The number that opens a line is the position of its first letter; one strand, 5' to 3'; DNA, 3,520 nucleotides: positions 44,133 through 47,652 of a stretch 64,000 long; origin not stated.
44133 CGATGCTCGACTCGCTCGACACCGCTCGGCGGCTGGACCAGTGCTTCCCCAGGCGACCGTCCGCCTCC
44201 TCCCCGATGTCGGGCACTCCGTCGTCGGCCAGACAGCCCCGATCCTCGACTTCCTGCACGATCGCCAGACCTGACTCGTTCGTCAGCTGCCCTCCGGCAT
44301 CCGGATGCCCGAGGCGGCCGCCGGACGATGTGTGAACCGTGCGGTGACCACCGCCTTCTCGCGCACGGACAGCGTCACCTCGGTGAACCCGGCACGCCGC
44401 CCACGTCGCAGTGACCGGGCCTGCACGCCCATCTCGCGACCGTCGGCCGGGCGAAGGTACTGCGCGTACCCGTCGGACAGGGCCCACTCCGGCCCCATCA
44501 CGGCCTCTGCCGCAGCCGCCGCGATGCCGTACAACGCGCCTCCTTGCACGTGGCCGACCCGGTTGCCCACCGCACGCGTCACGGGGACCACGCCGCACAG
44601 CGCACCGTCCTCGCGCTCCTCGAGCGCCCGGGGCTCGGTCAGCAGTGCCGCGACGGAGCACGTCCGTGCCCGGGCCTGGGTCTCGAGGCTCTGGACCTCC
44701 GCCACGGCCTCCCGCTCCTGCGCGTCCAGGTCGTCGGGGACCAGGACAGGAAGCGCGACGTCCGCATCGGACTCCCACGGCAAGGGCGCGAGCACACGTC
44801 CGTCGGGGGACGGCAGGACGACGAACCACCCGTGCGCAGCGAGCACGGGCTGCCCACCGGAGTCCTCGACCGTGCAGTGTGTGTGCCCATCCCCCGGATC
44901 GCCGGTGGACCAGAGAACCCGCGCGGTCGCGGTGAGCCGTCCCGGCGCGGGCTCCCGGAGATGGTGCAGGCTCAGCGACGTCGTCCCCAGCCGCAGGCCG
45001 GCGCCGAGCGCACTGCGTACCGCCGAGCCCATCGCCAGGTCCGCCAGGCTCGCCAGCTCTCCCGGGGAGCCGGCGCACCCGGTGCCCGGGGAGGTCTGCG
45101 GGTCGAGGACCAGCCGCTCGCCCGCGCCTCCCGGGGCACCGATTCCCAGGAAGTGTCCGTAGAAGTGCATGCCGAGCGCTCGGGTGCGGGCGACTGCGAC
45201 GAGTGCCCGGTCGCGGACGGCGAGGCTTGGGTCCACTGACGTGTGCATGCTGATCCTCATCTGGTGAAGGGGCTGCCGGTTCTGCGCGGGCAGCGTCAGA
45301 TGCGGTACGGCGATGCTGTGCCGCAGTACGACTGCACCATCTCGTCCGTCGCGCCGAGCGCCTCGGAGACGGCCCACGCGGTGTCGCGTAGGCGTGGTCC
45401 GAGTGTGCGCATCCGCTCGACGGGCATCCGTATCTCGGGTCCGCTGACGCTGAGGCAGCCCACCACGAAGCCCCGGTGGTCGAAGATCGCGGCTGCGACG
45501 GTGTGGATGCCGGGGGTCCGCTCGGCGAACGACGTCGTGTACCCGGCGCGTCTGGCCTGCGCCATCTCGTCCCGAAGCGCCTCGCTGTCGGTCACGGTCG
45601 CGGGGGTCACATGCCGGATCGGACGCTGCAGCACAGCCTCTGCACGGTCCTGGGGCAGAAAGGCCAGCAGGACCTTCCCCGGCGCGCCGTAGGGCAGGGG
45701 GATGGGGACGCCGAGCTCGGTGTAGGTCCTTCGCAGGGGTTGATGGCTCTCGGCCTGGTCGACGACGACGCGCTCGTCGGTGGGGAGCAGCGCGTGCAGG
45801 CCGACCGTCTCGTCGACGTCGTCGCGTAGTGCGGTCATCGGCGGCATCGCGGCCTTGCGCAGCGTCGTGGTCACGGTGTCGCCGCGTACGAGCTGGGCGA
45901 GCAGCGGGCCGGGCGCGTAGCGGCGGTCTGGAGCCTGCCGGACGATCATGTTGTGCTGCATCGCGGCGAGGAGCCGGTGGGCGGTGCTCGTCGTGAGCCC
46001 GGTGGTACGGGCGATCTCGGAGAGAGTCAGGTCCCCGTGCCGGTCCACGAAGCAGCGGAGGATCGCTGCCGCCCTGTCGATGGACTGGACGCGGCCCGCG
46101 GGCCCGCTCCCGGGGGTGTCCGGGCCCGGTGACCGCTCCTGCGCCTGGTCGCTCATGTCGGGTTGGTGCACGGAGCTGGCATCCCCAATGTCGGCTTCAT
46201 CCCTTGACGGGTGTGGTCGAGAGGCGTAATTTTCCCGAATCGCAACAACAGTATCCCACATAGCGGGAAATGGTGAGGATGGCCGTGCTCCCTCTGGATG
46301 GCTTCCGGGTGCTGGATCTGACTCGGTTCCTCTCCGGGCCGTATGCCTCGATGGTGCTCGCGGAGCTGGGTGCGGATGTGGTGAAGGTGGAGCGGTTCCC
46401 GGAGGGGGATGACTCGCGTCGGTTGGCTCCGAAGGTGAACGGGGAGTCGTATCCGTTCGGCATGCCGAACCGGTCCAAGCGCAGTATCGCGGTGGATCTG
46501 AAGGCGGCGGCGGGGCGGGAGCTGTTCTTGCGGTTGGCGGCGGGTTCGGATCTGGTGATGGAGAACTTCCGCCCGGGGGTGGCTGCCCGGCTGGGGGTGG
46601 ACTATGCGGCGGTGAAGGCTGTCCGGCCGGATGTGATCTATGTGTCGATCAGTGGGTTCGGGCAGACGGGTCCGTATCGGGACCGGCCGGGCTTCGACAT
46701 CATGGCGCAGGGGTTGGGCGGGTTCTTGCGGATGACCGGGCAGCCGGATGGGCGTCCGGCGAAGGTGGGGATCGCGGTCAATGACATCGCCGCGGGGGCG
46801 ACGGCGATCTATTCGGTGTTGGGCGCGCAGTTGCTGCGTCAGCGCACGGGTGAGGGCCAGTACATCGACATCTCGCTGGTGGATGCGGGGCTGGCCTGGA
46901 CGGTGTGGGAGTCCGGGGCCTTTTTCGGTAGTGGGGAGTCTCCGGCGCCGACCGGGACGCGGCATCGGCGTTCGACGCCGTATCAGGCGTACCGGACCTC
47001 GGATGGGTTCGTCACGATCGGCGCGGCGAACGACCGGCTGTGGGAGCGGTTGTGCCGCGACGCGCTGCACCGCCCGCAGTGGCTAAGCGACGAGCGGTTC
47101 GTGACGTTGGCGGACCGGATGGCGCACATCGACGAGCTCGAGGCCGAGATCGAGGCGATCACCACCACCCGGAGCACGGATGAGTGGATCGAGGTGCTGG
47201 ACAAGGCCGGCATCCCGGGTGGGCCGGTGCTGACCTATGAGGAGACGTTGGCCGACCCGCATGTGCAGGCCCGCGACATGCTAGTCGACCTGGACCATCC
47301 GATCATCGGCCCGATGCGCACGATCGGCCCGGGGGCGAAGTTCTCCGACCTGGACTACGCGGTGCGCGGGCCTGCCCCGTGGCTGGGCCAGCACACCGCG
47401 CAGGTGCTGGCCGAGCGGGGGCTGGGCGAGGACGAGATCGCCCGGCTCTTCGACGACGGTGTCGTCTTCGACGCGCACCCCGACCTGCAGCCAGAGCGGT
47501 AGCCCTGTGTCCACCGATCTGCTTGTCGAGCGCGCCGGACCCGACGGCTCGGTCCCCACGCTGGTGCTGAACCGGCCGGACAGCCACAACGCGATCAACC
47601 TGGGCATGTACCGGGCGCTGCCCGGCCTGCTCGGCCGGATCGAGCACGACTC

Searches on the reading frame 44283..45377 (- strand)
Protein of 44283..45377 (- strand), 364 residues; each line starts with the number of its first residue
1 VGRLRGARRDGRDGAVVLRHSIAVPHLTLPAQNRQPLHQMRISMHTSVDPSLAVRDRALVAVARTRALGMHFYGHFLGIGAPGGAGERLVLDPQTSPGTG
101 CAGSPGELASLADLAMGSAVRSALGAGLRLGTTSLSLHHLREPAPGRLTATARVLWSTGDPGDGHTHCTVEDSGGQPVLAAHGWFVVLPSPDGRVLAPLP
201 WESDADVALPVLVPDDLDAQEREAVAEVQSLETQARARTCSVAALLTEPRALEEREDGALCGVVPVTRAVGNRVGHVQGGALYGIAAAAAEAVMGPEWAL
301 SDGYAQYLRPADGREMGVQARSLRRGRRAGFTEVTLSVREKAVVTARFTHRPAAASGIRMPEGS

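Call 14: search_protein_families(library=pfam, proteins=[window:44283-45377:-], max_evalue=0.001)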
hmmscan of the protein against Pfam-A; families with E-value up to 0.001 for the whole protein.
window:44283-45377:- (364 aa): 2 families
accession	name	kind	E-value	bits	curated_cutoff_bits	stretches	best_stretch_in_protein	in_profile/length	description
PF13622.12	4HBT_3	-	3.4e-08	34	24.3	1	273-349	7-81/83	Acyl-CoA thioesterase N-terminal domain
PF03061.28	4HBT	-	6.2e-08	33.3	20.6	1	106-156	7-58/79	Thioesterase superfamily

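Call 42: find_homologous_proteins(query=window:44286-45248:-, max_evalue=1e-10)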
Query seq(321 aa) (321 aa): 51 proteins with E <= 1e-10 among 8000 candidates.
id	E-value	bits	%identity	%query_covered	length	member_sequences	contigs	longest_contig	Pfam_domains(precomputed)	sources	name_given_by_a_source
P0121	5.0e-205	698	100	100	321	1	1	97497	PF13622.13,PF03061.29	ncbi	ncbi:MAG: acyl-CoA thioesterase domain-containing protein [Actinomycetes bacterium]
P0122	1.8e-74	269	50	96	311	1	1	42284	PF13622.13,PF03061.29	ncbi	ncbi:acyl-CoA thioesterase domain-containing protein [Micromonospora sp. NPDC005163]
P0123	3.4e-72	262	49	95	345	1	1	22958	PF13622.13,PF03061.29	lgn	-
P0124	6.5e-72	261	47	96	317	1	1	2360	PF13622.13,PF03061.29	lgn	-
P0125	9.8e-69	250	48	92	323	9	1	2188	PF13622.13,PF03061.29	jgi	jgi:acyl-coenzyme A thioesterase PaaI-like protein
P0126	3.1e-67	245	48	96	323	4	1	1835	PF13622.13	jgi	jgi:acyl-coenzyme A thioesterase PaaI-like protein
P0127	3.6e-65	238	46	90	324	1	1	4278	PF13622.13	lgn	-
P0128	8.1e-62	227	46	93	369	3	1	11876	PF13622.13,PF03061.29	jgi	jgi:acyl-coenzyme A thioesterase PaaI-like protein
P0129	2.0e-59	220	46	90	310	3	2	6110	PF13622.13,PF03061.29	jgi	jgi:acyl-coenzyme A thioesterase PaaI-like protein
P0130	7.0e-59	218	46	93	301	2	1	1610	PF13622.13,PF03061.29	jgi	jgi:acyl-coenzyme A thioesterase PaaI-like protein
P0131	2.5e-58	216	45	88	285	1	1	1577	PF13622.13,PF03061.29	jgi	jgi:acyl-coenzyme A thioesterase PaaI-like protein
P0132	2.6e-57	213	45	88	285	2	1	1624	PF13622.13,PF03061.29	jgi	jgi:acyl-coenzyme A thioesterase PaaI-like protein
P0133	4.7e-57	212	44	95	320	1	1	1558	PF13622.13,PF03061.29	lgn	-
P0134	5.0e-57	212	44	93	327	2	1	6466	PF13622.13,PF03061.29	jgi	jgi:acyl-coenzyme A thioesterase PaaI-like protein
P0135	1.4e-55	207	43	93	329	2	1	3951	PF13622.13,PF03061.29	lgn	-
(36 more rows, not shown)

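Call 43: find_encoding_contigs(protein=P0121, flank=10000, max_places=3)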
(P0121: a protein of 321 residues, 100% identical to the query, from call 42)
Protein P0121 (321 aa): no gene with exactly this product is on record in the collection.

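Call 44: list_cluster_members(proteins=[P0121])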
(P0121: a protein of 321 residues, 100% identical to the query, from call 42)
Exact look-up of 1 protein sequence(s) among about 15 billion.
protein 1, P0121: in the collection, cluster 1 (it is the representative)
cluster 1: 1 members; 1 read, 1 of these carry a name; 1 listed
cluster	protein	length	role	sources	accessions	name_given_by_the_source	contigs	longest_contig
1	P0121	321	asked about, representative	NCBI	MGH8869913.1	MAG: acyl-CoA thioesterase domain-containing protein [Actinomycetes bacterium]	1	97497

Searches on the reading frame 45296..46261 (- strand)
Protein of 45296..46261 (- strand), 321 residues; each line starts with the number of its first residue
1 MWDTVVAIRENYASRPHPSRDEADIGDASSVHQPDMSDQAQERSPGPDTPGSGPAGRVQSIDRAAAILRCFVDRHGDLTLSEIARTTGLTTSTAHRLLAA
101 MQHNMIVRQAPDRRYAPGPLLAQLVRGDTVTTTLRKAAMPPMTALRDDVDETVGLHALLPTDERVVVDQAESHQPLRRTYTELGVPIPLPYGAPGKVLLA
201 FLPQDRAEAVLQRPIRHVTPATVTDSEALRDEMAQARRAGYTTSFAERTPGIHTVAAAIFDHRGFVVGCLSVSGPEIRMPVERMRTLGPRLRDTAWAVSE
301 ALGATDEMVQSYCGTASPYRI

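Call 14: search_protein_families(library=pfam, proteins=[window:45296-46261:-], max_evalue=0.001)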
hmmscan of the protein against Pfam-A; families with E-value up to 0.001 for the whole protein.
window:45296-46261:- (321 aa): 3 families
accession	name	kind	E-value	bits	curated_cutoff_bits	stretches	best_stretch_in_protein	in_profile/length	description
PF01614.24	IclR_C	-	1.9e-34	119.1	24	1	132-299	7-173/174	Bacterial transcriptional regulator IclR C-terminal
PF09339.16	HTH_IclR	-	2.9e-15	56.2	22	1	60-110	1-51/52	IclR helix-turn-helix domain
PF12802.13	MarR_2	-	7.8e-05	23.2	27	1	71-103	13-46/61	MarR family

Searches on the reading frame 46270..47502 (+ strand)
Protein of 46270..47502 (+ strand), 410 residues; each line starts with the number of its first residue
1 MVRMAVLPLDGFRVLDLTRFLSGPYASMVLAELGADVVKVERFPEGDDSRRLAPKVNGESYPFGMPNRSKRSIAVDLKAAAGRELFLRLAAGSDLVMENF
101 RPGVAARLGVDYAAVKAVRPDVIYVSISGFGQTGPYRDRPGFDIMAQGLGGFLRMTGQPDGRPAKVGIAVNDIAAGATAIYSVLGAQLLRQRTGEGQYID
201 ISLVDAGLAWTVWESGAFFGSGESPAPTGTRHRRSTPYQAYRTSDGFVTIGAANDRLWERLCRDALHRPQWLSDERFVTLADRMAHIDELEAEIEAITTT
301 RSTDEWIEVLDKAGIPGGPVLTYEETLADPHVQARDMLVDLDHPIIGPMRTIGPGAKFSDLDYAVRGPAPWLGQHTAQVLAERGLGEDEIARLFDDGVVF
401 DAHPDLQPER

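Call 14: search_protein_families(library=pfam, proteins=[window:46270-47502:+], max_evalue=0.001)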
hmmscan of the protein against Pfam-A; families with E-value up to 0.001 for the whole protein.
window:46270-47502:+ (410 aa): 2 families
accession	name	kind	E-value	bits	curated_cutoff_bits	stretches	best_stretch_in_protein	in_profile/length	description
PF02515.22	CoA_transf_3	-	4e-126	421.5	23.3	1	9-376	1-366/366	CoA-transferase family III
PF18017.8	SAM_4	-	1.6e-06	28.6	23.6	1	298-346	3-50/84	SAM domain (Sterile alpha motif)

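Call 18: find_encoding_contigs(protein=window:46270-47502:+, flank=10000, max_places=4)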
Protein window:46270-47502:+ (410 aa): no gene with exactly this product is on record in the collection.
